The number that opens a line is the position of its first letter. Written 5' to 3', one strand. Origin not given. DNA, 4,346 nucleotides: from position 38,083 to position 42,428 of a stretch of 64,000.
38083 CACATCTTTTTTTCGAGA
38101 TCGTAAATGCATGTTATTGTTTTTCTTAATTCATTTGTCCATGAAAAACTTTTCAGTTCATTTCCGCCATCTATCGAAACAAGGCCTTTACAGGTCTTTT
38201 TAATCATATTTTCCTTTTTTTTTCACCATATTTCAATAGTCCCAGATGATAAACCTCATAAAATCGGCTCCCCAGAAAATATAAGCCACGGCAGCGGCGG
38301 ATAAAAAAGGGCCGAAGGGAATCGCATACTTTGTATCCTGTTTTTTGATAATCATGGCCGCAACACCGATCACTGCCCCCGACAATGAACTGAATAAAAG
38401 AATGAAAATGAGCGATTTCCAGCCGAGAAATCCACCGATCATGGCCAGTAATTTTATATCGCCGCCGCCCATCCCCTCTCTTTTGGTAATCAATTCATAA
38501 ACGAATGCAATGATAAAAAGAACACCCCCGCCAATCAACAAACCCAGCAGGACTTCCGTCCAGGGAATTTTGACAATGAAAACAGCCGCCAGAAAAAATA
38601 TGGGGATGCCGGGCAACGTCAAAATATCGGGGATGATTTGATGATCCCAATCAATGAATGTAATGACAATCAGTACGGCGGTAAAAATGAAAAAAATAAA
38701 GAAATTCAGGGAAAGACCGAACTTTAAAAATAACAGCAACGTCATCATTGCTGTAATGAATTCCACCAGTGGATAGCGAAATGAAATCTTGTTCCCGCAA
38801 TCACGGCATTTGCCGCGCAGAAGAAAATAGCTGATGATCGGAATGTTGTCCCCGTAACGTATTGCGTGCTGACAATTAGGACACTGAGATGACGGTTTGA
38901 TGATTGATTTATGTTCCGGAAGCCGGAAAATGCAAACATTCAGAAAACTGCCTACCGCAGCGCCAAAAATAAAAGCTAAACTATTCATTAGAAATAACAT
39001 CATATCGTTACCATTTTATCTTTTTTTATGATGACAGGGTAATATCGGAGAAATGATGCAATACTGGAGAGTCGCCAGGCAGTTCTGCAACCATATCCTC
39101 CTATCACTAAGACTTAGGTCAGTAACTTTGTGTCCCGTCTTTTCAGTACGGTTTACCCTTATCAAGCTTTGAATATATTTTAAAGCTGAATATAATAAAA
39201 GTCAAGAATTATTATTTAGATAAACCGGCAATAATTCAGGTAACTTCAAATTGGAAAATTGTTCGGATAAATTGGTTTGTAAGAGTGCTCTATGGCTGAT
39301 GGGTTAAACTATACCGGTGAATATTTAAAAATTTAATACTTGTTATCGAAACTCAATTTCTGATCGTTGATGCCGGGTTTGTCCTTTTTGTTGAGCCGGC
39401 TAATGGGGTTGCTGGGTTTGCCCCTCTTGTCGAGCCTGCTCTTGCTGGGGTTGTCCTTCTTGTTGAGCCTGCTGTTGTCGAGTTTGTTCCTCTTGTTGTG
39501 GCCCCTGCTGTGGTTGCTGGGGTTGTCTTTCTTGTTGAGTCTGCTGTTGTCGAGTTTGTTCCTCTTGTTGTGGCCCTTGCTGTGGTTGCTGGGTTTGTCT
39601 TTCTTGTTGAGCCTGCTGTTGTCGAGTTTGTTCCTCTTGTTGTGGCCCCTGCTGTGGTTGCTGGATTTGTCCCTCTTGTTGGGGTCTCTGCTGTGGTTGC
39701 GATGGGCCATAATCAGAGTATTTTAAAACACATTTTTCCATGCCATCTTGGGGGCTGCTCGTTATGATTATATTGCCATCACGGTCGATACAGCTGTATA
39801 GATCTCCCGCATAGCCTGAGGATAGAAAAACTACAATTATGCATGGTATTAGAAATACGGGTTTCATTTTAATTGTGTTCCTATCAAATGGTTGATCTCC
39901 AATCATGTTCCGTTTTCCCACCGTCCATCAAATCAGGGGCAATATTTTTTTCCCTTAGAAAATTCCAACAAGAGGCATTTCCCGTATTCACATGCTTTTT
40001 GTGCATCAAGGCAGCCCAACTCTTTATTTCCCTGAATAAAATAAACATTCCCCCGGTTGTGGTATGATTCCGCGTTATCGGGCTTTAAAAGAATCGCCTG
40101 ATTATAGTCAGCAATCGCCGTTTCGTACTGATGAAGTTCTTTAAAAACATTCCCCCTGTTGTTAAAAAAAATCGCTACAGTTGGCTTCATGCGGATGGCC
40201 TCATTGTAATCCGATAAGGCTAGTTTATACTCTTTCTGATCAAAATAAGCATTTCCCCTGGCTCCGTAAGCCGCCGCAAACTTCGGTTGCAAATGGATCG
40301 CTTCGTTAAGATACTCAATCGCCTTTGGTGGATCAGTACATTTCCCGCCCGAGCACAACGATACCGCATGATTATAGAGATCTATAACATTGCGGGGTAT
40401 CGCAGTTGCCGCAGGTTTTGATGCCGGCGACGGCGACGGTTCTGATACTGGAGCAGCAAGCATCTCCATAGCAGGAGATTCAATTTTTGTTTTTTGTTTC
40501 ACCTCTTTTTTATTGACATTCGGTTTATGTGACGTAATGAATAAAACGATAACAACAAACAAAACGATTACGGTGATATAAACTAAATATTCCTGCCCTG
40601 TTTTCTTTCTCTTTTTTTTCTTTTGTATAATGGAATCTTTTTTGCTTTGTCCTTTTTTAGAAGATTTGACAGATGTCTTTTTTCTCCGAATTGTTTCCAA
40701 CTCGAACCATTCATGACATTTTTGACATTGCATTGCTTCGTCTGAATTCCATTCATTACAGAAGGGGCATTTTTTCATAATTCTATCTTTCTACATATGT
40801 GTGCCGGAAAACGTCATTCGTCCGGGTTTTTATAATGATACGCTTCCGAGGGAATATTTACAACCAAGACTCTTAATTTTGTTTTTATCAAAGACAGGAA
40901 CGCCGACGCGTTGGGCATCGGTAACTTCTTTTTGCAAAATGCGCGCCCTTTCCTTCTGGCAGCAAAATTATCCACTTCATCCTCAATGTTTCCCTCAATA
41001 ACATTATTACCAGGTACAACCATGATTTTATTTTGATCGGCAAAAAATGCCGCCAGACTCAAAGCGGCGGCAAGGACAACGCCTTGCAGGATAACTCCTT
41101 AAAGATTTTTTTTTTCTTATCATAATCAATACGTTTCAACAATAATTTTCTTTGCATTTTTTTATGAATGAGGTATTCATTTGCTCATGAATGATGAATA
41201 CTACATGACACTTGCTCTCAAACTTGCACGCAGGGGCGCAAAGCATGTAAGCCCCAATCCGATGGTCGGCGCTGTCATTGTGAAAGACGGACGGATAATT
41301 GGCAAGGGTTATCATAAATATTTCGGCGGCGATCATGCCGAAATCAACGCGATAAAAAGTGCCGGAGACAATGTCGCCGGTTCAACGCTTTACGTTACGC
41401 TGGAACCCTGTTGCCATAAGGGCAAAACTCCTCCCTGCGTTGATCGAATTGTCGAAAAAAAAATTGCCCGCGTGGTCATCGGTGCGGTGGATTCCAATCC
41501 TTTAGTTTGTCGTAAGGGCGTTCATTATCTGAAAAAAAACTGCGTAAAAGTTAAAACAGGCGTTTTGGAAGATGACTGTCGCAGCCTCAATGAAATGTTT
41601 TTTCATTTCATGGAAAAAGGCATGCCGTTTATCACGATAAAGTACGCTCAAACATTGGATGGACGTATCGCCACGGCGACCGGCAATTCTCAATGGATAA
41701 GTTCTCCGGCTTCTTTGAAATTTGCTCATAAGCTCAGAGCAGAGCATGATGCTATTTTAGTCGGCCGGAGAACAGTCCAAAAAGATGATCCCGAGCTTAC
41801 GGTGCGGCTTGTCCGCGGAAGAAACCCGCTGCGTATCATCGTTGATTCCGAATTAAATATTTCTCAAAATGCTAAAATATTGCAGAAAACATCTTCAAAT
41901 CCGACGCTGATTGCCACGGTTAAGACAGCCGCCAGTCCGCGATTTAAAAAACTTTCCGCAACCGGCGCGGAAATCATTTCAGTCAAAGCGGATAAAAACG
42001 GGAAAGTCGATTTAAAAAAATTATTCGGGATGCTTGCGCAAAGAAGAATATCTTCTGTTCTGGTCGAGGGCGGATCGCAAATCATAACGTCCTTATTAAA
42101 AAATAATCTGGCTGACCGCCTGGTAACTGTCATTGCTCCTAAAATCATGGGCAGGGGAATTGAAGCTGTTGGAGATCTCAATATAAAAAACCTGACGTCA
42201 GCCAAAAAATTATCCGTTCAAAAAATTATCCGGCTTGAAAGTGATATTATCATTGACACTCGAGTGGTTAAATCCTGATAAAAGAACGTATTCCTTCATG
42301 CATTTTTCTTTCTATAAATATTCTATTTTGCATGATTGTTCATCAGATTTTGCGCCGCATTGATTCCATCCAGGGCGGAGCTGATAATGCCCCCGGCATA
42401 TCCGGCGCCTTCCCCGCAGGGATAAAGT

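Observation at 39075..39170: Probable c-di-GMP-I (GEMM) riboswitch in front of the prepilin peptidase gene pilD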

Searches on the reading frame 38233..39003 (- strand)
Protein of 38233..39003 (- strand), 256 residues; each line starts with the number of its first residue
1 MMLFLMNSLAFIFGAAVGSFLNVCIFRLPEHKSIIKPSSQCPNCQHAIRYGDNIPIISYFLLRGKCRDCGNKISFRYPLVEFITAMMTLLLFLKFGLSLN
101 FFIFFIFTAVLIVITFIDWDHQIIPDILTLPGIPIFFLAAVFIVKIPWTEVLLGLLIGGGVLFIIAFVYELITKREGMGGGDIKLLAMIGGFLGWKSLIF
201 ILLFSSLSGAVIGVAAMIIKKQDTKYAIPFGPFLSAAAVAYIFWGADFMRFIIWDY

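Call 6: search_protein_families(library=pfam, proteins=[window:38233-39003:-], max_evalue=0.01)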
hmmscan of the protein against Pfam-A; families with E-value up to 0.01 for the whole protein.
window:38233-39003:- (256 aa): 3 families
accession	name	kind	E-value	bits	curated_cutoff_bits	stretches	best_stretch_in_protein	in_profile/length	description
PF06750.18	A24_N_bact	-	3e-36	123.8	23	1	12-95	1-84/84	Bacterial Peptidase A24 N-terminal domain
PF01478.23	Peptidase_A24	-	8.6e-24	84.4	26.5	1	105-214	1-104/104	Type IV leader peptidase family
PF25207.1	DUF7837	-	0.0057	17.1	27.8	0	64-84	6-26/47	Domain of unknown function (DUF7837)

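Call 8: find_related_loci(query=window:38233-39003:-, collection=genome_contigs, flank=6000)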
Query window:38233-39003:- (256 aa) in genome_contigs; peptide patterns used: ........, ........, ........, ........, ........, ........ (x = any residue, [..] = any of these).
191 stretches matched a pattern; 133 encode a relative of the query (tblastn E <= 1e-3); the best 80 are kept; 80 distinct loci.
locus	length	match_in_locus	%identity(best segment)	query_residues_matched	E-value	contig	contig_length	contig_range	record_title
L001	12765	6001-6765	79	2-256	1e-135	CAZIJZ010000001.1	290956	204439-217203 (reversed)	MAG TPA_asm: uncultured Smithella sp. isolate SRP294416_co1_273 genome assembly, contig: NODE_6_length_290956_cov_62.431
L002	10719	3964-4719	77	5-256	6e-131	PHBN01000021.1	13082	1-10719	MAG: Deltaproteobacteria bacterium HGW-Deltaproteobacteria-1 yuki_s1_sub10_scaffold_251, whole genome shotgun sequence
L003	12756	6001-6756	79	5-256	2e-130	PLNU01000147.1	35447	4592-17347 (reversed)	MAG: Syntrophaceae bacterium isolate fen_1160 73.20120800_E1X.10_contig_2756, whole genome shotgun sequence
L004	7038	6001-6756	80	5-256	3e-130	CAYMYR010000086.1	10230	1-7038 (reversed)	MAG TPA_asm: uncultured Smithella sp. isolate binchicken_co269_98 genome assembly, contig: NODE_6629_length_10230_cov_13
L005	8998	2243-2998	80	5-256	4e-130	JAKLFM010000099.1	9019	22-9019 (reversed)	MAG: Bacteroidetes bacterium isolate RA.bin16 RA.bin16_99, whole genome shotgun sequence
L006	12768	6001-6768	77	1-256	6e-129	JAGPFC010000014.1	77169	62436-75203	MAG: Smithella sp. isolate Gw_SlDig_bin_149 Gw_SlDig_374_length_77169_cov_14.136899, whole genome shotgun sequence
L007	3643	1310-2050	77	10-256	3e-131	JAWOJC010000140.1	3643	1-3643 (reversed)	MAG: Smithellaceae bacterium isolate CWP6-1.bin.28 k191_2349782, whole genome shotgun sequence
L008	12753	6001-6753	77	6-256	5e-128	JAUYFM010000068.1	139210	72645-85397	MAG: Smithellaceae bacterium isolate C21_metabat.bin.13 C21_k141_109888, whole genome shotgun sequence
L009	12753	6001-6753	77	6-256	5e-128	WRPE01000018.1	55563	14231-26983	MAG: Syntrophaceae bacterium isolate X3_MaxBin.011 scaffold_409, whole genome shotgun sequence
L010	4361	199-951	76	6-256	1e-129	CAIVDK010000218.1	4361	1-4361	MAG: uncultured delta proteobacterium isolate Loclat_bin-13126 genome assembly, contig: bin-13126:218/473, whole genome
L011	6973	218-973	77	5-256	8e-127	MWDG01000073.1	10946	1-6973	MAG: Deltaproteobacteria bacterium ADurb.Bin151 BWX99_contig000073, whole genome shotgun sequence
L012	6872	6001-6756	75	3-254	7e-127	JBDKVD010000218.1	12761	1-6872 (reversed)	MAG: Smithella sp. isolate 8_bin.81 c_000001003219, whole genome shotgun sequence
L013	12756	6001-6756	75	3-254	1e-126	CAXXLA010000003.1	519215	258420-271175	MAG: Smithellaceae bacterium isolate 28a06b0b-966f-4d1b-b133-abbbdd0ba6e7 genome assembly, contig: contig_3, whole genom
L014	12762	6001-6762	76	3-256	1e-125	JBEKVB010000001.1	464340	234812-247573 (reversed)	MAG: Smithellaceae bacterium isolate SPRUCE 595 SPRUCE_595_1, whole genome shotgun sequence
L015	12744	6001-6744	77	5-252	2e-125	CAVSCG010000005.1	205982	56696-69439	MAG: uncultured delta proteobacterium isolate MFD02979.bin.2.126 genome assembly, contig: contig_118624, whole genome sh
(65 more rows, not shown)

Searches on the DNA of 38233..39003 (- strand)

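Call 46: search_rna_families(sources=[L064, L065, L080, L033, L039, L070], threshold=gathering, show_alignments=3)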
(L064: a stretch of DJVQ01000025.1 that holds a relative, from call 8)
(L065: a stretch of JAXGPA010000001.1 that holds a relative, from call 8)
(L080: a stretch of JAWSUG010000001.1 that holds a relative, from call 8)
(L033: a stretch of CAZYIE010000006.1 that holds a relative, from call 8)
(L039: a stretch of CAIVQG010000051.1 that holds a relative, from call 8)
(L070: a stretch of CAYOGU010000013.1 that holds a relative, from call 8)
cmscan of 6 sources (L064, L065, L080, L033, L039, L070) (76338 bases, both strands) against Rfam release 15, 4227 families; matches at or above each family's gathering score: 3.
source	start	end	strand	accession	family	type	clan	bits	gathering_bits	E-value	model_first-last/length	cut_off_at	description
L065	5791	5868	+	RF03167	c-di-GMP-I-GGC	Cis-reg; riboswitch;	CL00126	72.3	59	4e-15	1-80/80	no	c-di-GMP-I-GGC riboswitch aptamer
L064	5467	5544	+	RF03167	c-di-GMP-I-GGC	Cis-reg; riboswitch;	CL00126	68.7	59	4.4e-14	1-80/80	no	c-di-GMP-I-GGC riboswitch aptamer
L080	1444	1518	-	RF03167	c-di-GMP-I-GGC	Cis-reg; riboswitch;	CL00126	62.2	59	3.3e-12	1-80/80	no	c-di-GMP-I-GGC riboswitch aptamer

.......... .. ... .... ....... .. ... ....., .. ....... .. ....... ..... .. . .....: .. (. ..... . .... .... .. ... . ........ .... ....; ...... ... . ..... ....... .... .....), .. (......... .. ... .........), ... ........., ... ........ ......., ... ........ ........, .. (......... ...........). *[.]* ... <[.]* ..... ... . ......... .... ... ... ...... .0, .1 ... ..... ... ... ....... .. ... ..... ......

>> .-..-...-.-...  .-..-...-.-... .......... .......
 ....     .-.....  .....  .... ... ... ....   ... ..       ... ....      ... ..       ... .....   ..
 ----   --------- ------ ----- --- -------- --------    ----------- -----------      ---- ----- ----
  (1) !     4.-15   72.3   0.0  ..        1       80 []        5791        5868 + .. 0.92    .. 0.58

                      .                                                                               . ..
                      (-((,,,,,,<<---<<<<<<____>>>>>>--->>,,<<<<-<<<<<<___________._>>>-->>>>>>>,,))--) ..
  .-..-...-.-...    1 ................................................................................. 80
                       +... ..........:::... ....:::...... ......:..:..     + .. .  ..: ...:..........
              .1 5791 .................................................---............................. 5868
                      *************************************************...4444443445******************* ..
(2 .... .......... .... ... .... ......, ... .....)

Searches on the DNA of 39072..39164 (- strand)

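Call 23: build_rna_model(alignment_id=A3, structure=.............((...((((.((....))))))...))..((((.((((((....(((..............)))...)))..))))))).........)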
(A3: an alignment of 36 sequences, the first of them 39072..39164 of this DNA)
Model R1 built from alignment A3 (36 sequences, 101 columns); structure: as given.
model positions 93; base pairs 21; branch points 1; effective number of sequences 1.22; information 0.613 bits per position. Calibrated on 0.2 Mb of random sequence (short: E-values are rough).
structure used (alignment columns):
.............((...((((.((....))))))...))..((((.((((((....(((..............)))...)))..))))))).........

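Call 24: search_with_rna_model(model_id=R1, sources=[window, L001, L002, L003, L004, L005, L006, L007, L008, L009, L010, L011, L012, L013, L014, L015, L016, L017, L018, L019, L020, L021, L022, L023, L024, L025, L026, L027, L028, L029, L030, L031, L032, L033, L034, L035, L036, L037, L038, L039, L040, L041, L042, L043, L044, L045, L046, L047, L048, L049, L050, L051, L052, L053, L054, L055, L056, L057, L058, L059, L060, L061, L062, L063, L064, L065, L066, L067, L068, L069, L070, L071, L072, L073, L074, L075, L076, L077, L078, L079, L080], max_evalue=1)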
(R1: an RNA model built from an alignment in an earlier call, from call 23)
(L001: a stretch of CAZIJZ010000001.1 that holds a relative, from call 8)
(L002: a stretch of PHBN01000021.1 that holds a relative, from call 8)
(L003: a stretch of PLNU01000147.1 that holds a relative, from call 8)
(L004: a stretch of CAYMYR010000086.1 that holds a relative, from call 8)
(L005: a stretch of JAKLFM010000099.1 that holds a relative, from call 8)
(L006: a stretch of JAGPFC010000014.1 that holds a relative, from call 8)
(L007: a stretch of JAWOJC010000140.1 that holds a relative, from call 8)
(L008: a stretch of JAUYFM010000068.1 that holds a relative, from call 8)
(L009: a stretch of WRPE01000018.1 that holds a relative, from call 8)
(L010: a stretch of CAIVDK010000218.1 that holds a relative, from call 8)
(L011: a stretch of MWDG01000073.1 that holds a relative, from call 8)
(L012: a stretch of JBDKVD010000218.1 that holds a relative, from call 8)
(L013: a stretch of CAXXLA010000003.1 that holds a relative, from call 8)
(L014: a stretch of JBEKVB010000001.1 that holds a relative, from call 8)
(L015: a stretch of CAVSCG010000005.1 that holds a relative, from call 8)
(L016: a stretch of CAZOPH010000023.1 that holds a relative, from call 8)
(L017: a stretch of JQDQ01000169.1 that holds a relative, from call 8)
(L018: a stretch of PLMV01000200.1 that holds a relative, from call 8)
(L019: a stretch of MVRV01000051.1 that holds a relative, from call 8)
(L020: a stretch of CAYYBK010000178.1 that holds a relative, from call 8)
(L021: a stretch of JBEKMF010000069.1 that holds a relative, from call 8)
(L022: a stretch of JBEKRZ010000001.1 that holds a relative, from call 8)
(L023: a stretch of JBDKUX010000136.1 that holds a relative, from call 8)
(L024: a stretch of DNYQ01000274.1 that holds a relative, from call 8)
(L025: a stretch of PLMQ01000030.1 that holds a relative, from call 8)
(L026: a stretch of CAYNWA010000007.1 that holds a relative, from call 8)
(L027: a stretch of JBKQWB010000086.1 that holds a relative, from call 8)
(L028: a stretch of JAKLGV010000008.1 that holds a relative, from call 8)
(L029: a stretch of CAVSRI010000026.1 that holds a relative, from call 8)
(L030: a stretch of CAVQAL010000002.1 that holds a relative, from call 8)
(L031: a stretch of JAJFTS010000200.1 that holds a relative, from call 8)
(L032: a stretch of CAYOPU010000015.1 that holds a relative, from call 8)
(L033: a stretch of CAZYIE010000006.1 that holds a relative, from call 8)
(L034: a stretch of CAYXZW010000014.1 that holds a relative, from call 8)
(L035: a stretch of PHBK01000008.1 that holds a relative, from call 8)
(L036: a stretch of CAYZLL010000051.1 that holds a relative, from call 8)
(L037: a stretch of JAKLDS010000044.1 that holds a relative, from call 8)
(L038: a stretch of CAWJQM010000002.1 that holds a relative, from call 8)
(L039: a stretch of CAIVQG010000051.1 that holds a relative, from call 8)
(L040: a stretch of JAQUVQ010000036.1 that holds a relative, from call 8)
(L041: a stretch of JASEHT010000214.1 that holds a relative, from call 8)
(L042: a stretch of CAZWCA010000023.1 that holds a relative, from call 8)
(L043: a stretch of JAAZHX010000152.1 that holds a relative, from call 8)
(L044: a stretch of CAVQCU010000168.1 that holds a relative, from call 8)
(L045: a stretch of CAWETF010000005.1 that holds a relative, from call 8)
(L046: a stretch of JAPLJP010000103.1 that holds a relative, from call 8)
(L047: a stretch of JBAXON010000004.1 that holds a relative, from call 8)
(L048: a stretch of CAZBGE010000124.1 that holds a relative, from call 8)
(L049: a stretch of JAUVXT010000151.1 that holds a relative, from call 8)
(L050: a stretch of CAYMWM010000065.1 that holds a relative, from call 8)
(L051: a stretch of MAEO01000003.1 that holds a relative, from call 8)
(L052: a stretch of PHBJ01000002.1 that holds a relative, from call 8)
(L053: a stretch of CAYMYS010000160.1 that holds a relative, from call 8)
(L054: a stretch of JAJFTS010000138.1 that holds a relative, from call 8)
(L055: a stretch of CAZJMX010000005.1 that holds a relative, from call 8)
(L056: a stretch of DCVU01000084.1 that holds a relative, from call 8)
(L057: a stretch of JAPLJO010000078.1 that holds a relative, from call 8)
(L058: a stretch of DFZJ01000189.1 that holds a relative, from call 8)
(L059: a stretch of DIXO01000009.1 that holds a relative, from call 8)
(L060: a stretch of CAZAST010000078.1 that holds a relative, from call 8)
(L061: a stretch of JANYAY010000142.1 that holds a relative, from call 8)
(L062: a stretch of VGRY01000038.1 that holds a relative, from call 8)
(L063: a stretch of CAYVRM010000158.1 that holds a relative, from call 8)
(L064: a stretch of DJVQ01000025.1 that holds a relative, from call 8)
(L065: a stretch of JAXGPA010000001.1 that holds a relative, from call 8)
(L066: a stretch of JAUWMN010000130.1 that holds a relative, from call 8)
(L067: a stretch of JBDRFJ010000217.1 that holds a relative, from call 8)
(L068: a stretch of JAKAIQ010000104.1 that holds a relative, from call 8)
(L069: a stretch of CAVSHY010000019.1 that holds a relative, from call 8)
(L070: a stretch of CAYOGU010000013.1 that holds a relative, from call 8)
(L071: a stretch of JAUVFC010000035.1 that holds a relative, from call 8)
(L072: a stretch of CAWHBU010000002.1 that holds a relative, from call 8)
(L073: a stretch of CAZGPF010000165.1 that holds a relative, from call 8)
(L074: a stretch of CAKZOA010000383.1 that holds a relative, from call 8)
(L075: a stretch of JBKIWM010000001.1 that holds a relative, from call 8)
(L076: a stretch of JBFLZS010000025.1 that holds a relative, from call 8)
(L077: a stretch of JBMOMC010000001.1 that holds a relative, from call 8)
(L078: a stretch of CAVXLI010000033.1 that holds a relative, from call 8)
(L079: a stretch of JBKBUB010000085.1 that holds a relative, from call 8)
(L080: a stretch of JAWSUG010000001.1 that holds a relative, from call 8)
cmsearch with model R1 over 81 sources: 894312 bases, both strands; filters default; matches with E-value up to 1: 53.
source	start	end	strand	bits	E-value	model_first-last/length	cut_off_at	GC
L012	5757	5849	+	110.5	5.9e-23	1-93/93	no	0.52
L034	5779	5871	+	110.5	6e-23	1-93/93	no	0.49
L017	5836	5928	+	110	7.8e-23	1-93/93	no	0.49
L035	5822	5916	+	105.9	7.1e-22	1-93/93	no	0.51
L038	5825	5919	+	105.9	7.1e-22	1-93/93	no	0.51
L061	5822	5916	+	105.6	8.4e-22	1-93/93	no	0.53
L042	5792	5884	+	105.4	9.3e-22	1-93/93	no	0.46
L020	1230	1322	+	105.3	9.9e-22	1-93/93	no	0.57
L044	5831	5921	+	105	1.2e-21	1-93/93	no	0.52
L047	5826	5917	+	104.9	1.2e-21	1-93/93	no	0.49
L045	5833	5926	+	104.6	1.5e-21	1-93/93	no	0.53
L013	5830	5922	+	104.4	1.6e-21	1-93/93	no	0.52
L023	175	267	+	104.4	1.6e-21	1-93/93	no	0.52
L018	5831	5921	+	104.3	1.7e-21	1-93/93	no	0.55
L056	5836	5928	+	104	2e-21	1-93/93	no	0.51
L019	5819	5914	+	103.8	2.2e-21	1-93/93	no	0.48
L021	456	551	+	102.8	3.7e-21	1-93/93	no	0.47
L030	5829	5919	+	102.7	3.9e-21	1-93/93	no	0.53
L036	5836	5930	+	102.3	5.1e-21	1-93/93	no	0.49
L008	5831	5919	+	102.2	5.2e-21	1-93/93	no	0.55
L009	5835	5923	+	102.2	5.2e-21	1-93/93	no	0.55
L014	5828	5924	+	101.9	6.4e-21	1-93/93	no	0.46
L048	247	335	+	101.8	6.7e-21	1-93/93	no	0.51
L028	5825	5919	+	101.6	7.2e-21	1-93/93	no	0.51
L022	5829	5919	+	101.6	7.5e-21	1-93/93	no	0.55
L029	5829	5924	+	101.5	7.6e-21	1-93/93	no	0.48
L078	5828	5924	+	101.4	8e-21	1-93/93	no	0.45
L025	5830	5923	+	100.9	1e-20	1-93/93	no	0.53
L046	5602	5692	+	100.9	1.1e-20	1-93/93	no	0.49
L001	5845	5937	+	100.6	1.2e-20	1-93/93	no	0.51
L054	5817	5907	+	100.2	1.5e-20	1-93/93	no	0.47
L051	5821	5912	+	100.1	1.6e-20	1-93/93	no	0.52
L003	5829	5920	+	99.6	2.2e-20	1-93/93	no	0.52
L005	1773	1861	+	99.3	2.6e-20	1-93/93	no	0.56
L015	5836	5923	+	99.2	2.7e-20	1-93/93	no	0.51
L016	5837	5924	+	99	3e-20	1-93/93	no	0.52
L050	5837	5927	+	97.5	6.7e-20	1-93/93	no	0.52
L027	5767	5858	+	97.5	6.8e-20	1-93/93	no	0.51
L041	1583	1673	+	96.7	1e-19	1-93/93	no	0.53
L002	3802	3890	+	93.6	5.6e-19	1-93/93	no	0.55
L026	5834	5928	+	93.1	7e-19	1-93/93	no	0.53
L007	1128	1217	+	92.3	1.1e-18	1-93/93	no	0.54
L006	5834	5928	+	91.8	1.4e-18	1-93/93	no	0.49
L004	5842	5928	+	91.5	1.7e-18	1-93/93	no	0.56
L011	59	145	+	91.5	1.7e-18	1-93/93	no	0.56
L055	5838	5926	+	91.3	1.8e-18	1-93/93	no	0.56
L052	5821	5913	+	87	1.9e-17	1-93/93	no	0.47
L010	27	115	+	84.5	7.2e-17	1-93/93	no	0.53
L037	5805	5897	+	76.2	6.2e-15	1-93/93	no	0.55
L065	5788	5867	+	53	1.8e-09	1-93/93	no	0.56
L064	5464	5543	+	50.8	5.7e-09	1-93/93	no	0.59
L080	1445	1521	-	46.1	7.1e-08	1-93/93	no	0.56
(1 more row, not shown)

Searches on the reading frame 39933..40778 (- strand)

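Call 6: search_protein_families(library=pfam, proteins=[window:39933-40778:-], max_evalue=0.01)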
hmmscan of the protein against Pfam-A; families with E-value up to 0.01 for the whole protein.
window:39933-40778:- (281 aa): 13 families
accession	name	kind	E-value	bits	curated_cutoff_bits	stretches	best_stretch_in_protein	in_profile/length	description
PF00515.34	TPR_1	-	5.1e-24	83.5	27.8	2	204-235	3-34/34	Tetratricopeptide repeat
PF13414.12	TPR_11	-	3e-23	81.7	26.8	3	209-250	1-42/42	TPR repeat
PF07719.23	TPR_2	-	2.4e-18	65.1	27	2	168-200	1-33/34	Tetratricopeptide repeat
PF13431.12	TPR_17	-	9.4e-15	54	24.4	2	225-252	2-29/34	Tetratricopeptide repeat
PF13181.12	TPR_8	-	1.1e-14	53.7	25.7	2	168-200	1-33/34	Tetratricopeptide repeat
PF13432.12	TPR_16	-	5.5e-13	49.5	32.7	2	149-200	12-63/65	Tetratricopeptide repeat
PF13424.12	TPR_12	-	8.6e-09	35.9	30.1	2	168-229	3-72/77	Tetratricopeptide repeat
PF13371.12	TPR_9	-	7.9e-08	32.7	35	0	215-253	8-46/73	Tetratricopeptide repeat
PF13428.12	TPR_14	-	1.4e-05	25.8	23.5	0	169-200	2-33/44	Tetratricopeptide repeat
PF14559.12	TPR_19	-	2.9e-05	24.7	25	0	149-187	6-44/68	Tetratricopeptide repeat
PF13374.12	TPR_10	-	0.00026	21.4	27.5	0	168-197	2-31/42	Tetratricopeptide repeat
PF00628.35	PHD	-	0.0067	16.9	24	0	4-25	1-23/47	PHD-finger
PF06143.16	Baculo_11_kDa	-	0.0094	16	28.4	0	47-84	19-56/84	Baculovirus 11 kDa family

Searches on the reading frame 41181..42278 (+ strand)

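Call 41: search_protein_families(library=pfam, proteins=[window:41181-42278:+], max_evalue=0.00001)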
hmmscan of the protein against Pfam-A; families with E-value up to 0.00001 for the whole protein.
window:41181-42278:+ (365 aa): 3 families
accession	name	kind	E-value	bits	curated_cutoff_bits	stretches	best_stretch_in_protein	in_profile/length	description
PF01872.23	RibD_C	-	4.1e-51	174.1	24.1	1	149-354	1-193/197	RibD C-terminal domain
PF00383.29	dCMP_cyt_deam_1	-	2e-21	76.2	25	1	4-101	3-101/102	Cytidine and deoxycytidylate deaminase zinc-binding region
PF14437.12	MafB19-deam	-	1.7e-12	47.8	27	1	3-142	1-139/142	MafB19-like deaminase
